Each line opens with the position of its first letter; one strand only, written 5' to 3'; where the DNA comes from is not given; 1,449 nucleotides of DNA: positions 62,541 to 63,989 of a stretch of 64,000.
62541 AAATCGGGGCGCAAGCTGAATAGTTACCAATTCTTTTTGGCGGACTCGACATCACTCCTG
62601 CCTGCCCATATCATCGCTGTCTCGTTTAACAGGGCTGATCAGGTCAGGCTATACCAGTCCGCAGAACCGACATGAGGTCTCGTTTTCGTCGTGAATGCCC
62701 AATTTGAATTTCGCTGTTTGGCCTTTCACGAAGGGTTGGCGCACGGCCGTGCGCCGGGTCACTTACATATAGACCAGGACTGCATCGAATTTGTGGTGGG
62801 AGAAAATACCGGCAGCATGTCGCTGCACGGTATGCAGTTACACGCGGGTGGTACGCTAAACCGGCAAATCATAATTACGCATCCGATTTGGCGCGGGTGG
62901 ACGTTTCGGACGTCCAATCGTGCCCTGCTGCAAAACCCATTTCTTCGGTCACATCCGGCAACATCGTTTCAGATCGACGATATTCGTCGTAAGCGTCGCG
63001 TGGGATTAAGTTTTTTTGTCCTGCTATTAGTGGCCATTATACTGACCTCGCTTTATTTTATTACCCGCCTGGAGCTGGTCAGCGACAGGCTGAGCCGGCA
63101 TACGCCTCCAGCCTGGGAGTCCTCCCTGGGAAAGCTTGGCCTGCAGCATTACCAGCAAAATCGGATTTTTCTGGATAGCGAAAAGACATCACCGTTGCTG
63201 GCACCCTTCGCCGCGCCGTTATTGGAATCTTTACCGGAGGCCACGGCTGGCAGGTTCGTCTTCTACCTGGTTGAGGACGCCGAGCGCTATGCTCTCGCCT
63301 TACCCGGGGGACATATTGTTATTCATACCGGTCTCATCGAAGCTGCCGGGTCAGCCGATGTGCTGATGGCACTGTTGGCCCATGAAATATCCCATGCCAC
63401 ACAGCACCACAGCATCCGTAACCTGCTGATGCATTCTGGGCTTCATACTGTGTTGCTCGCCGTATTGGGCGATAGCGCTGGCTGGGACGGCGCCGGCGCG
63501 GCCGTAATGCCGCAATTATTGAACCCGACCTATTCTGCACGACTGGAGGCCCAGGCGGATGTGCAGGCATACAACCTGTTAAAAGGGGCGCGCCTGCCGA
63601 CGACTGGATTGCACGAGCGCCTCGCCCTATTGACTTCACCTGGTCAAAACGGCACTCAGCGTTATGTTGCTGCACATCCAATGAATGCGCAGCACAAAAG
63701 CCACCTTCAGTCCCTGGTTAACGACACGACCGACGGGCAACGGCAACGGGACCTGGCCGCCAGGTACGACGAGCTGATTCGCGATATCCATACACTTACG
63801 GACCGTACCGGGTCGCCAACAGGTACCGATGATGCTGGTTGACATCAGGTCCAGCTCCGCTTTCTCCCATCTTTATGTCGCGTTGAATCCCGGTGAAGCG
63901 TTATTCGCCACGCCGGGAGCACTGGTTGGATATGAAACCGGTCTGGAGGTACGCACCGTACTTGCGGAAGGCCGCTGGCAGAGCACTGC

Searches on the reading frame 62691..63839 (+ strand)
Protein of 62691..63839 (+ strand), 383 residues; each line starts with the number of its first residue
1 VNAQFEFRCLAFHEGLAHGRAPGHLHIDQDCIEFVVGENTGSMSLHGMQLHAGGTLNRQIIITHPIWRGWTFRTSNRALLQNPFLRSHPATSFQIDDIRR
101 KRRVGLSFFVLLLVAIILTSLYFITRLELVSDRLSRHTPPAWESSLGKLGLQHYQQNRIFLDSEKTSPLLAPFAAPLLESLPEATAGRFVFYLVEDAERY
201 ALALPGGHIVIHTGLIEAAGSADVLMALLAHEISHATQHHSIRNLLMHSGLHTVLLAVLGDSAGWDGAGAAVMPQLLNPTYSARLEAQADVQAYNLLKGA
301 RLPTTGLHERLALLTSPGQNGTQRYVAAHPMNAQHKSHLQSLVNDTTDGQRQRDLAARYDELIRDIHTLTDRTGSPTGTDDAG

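Call 58: search_protein_families(library=pfam, proteins=[window:62691-63839:+], max_evalue=0.00001)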
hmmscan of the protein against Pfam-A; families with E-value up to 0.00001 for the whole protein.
window:62691-63839:+ (383 aa): 1 family
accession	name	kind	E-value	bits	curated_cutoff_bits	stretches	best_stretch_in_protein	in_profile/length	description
PF01435.24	Peptidase_M48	-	2e-16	60.8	20.3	1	188-339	24-182/186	Peptidase family M48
